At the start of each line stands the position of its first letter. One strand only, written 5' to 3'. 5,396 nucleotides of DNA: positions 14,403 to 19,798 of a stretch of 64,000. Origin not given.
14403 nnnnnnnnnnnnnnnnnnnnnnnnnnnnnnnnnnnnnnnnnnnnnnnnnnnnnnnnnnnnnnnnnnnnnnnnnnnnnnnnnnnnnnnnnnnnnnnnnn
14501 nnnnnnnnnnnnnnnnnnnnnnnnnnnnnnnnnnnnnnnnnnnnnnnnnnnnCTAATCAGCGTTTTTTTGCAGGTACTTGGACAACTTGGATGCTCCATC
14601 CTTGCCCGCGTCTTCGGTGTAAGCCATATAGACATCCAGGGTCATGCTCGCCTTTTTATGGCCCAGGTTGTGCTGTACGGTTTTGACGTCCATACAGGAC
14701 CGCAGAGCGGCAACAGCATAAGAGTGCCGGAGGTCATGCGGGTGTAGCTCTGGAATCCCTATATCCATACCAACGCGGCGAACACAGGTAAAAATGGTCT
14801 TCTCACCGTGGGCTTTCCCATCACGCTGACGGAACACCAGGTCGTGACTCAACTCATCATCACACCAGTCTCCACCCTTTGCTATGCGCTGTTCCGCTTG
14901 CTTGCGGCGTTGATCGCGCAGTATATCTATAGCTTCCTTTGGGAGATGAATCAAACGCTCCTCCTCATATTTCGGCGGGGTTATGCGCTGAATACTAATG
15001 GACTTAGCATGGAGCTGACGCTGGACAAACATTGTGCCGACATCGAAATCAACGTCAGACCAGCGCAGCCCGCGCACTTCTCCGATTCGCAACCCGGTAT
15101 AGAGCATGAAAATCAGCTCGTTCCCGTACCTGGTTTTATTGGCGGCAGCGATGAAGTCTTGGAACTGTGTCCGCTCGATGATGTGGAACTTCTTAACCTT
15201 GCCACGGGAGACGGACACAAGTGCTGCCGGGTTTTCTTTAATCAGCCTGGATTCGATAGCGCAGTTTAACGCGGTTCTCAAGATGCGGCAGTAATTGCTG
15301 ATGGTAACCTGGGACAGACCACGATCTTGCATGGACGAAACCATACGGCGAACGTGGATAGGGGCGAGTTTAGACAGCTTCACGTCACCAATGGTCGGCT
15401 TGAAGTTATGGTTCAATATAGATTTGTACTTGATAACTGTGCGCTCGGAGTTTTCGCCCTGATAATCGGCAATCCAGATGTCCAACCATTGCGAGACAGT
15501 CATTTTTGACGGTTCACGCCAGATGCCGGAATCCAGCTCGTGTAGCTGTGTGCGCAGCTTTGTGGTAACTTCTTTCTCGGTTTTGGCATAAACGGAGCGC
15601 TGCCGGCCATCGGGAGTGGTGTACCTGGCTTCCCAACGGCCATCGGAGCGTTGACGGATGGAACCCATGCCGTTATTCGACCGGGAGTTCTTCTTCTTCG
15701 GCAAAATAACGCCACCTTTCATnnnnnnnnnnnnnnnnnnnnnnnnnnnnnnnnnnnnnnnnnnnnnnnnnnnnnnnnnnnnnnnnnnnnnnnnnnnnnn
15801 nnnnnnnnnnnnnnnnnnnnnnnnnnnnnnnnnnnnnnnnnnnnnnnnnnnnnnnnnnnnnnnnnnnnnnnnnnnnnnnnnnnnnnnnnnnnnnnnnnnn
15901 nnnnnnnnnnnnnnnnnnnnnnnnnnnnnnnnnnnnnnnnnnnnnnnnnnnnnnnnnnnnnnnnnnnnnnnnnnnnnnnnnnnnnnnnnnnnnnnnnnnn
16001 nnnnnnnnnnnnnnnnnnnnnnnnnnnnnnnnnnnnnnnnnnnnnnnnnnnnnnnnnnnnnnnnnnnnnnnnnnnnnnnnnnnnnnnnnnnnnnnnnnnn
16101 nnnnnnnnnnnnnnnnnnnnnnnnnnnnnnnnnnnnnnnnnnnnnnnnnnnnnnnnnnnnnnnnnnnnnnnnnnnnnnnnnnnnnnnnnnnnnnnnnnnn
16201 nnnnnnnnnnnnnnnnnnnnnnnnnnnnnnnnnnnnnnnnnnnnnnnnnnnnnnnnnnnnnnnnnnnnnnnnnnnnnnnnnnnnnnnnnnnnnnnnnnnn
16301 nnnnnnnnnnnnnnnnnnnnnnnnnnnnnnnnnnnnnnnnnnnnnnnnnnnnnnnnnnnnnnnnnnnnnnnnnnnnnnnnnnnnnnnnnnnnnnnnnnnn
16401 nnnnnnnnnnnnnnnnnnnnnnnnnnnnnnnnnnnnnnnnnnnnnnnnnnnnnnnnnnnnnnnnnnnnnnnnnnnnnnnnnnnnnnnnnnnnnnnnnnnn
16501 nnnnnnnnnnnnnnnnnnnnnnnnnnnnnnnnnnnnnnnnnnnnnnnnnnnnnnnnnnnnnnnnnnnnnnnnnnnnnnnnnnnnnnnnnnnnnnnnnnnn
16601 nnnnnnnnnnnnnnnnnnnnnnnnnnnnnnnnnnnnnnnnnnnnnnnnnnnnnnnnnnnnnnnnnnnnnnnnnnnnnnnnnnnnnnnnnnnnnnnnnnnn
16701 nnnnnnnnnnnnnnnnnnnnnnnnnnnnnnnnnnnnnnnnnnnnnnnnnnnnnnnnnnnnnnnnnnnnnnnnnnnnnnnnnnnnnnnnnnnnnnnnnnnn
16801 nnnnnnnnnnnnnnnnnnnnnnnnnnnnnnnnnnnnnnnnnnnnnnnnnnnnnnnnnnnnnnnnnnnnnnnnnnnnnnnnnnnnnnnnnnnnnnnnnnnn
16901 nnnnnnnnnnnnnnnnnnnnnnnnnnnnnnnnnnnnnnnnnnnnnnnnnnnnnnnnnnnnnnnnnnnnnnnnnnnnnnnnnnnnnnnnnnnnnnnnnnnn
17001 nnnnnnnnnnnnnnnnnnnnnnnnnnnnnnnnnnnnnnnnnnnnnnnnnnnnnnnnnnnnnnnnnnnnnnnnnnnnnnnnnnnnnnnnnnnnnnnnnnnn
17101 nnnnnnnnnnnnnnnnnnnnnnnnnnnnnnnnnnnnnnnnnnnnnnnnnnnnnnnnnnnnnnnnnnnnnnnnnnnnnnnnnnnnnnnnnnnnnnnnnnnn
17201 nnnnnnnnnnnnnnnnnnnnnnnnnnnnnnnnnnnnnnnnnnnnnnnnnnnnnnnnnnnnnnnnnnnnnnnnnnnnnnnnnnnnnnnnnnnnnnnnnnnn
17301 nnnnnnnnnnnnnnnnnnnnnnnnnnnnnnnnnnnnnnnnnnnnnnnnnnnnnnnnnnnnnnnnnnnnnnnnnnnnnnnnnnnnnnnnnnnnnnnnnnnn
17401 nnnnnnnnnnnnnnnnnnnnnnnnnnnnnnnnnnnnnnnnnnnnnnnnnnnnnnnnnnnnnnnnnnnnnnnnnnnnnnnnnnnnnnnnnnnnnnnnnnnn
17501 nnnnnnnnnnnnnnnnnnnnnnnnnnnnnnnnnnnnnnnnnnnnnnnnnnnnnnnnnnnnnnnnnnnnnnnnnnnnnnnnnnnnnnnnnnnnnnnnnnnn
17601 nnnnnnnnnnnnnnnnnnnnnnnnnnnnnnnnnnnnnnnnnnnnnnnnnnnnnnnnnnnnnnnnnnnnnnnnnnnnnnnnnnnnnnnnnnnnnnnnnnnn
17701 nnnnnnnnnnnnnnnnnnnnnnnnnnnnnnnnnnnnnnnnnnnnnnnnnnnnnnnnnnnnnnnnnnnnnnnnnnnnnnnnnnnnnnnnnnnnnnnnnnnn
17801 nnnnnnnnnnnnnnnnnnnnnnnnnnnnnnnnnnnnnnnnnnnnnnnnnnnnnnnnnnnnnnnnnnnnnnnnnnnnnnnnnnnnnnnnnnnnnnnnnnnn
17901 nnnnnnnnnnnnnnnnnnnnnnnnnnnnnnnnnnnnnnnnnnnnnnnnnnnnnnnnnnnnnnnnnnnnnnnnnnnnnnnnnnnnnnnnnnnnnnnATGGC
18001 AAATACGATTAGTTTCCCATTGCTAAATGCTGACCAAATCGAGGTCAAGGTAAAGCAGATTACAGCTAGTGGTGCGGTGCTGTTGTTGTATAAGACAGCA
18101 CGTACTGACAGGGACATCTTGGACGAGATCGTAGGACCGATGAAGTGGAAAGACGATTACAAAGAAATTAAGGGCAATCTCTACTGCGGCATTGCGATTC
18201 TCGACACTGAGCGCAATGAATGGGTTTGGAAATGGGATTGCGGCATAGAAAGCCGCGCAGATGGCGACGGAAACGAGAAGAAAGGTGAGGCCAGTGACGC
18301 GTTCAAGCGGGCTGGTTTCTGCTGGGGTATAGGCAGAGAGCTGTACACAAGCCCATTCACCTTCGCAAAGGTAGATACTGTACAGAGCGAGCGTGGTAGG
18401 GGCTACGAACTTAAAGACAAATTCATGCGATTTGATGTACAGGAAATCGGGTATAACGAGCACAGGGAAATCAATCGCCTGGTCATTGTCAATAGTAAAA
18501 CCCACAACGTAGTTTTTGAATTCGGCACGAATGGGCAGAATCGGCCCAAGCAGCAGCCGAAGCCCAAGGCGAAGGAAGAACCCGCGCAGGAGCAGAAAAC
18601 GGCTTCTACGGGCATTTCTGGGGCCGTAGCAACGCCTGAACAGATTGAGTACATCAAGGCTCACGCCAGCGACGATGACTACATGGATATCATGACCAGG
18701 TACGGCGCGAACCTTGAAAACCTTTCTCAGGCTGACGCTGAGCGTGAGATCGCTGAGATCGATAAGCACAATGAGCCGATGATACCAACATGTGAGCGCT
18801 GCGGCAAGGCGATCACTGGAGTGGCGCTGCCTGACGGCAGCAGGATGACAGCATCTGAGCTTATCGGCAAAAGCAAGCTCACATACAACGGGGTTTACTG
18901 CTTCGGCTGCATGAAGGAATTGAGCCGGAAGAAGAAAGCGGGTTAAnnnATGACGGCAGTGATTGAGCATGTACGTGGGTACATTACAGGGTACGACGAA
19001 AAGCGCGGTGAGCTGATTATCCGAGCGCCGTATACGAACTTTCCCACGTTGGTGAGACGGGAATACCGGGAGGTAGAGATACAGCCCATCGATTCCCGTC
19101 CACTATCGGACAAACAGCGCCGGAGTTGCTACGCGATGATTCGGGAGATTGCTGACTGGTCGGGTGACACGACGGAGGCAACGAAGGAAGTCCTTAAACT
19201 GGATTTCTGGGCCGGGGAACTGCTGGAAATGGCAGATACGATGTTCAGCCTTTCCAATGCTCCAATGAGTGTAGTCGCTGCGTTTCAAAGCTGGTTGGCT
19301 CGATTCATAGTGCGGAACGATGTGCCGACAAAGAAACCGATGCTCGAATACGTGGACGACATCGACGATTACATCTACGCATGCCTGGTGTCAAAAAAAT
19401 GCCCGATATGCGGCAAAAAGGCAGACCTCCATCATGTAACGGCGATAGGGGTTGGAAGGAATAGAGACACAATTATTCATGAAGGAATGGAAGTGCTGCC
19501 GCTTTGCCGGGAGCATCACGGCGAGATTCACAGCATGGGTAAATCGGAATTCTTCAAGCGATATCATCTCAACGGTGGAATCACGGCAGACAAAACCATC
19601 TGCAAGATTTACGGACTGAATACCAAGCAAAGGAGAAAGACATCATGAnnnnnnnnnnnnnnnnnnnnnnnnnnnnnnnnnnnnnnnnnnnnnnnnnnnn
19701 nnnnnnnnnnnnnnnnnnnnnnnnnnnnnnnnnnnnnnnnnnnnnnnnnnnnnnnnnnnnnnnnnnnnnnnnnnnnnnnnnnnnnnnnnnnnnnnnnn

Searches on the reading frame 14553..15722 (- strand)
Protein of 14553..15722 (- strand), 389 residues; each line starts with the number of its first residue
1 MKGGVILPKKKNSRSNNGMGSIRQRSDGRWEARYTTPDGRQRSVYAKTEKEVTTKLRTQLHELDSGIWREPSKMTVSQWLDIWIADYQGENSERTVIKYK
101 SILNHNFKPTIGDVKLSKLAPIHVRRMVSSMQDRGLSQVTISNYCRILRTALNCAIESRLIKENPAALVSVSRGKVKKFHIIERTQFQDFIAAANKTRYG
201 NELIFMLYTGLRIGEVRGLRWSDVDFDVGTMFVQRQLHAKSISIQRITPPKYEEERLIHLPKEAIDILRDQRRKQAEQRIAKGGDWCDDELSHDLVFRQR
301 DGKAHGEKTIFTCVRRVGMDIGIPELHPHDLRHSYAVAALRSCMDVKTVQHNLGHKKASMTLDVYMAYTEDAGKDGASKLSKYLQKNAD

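Call 78: search_protein_families(library=pfam, proteins=[window:14553-15722:-], max_evalue=0.001)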
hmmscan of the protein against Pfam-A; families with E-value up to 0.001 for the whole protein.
window:14553-15722:- (389 aa): 4 families
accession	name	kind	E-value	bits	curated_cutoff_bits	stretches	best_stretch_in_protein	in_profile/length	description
PF00589.27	Phage_integrase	-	6.7e-27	94.8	27.1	1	185-368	6-168/172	Phage integrase family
PF14659.12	Phage_int_SAM_3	-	3.6e-12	46.8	22.6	1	75-131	1-57/58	Phage integrase, N-terminal SAM-like domain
PF13102.12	Phage_int_SAM_5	-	3.5e-09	37.4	22.3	1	76-166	2-93/98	Phage integrase SAM-like domain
PF22022.2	Phage_int_M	-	0.00015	22.4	27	1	81-168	6-92/96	Phage integrase central domain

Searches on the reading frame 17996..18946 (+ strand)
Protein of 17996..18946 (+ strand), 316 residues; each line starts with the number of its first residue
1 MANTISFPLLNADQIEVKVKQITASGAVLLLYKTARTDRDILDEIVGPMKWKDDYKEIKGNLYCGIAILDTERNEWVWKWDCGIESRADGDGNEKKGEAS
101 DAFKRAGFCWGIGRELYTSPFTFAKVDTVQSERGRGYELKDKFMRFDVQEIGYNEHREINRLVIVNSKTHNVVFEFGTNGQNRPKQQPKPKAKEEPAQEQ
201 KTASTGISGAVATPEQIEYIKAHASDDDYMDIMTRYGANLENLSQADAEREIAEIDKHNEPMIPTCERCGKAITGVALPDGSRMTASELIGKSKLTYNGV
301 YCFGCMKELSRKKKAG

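Call 78: search_protein_families(library=pfam, proteins=[window:17996-18946:+], max_evalue=0.001)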
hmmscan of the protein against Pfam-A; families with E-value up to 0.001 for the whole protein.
window:17996-18946:+ (316 aa): 1 family
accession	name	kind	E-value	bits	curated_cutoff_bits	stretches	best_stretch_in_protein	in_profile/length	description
PF04098.21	Rad52_Rad22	-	0.00072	19.9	20.3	0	74-125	90-143/153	Rad52/22 family double-strand break repair protein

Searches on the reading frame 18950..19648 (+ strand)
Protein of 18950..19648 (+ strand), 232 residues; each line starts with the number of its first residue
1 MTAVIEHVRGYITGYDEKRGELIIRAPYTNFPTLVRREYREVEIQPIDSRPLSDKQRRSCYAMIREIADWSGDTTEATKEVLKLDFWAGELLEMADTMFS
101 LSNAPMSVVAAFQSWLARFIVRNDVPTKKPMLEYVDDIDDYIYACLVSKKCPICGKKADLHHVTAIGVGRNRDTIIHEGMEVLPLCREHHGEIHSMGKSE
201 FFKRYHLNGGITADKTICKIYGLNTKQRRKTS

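Call 78: search_protein_families(library=pfam, proteins=[window:18950-19648:+], max_evalue=0.001)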
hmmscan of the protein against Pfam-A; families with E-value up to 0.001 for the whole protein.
window:18950-19648:+ (232 aa): 2 families
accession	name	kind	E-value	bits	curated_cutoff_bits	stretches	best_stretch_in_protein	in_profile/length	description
PF16784.11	HNHc_6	-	4.6e-31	108.4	26.6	1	41-220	20-200/204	Putative HNHc nuclease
PF06147.18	DUF968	-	1.5e-06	28.8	27.8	1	147-195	97-144/171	Protein of unknown function (DUF968)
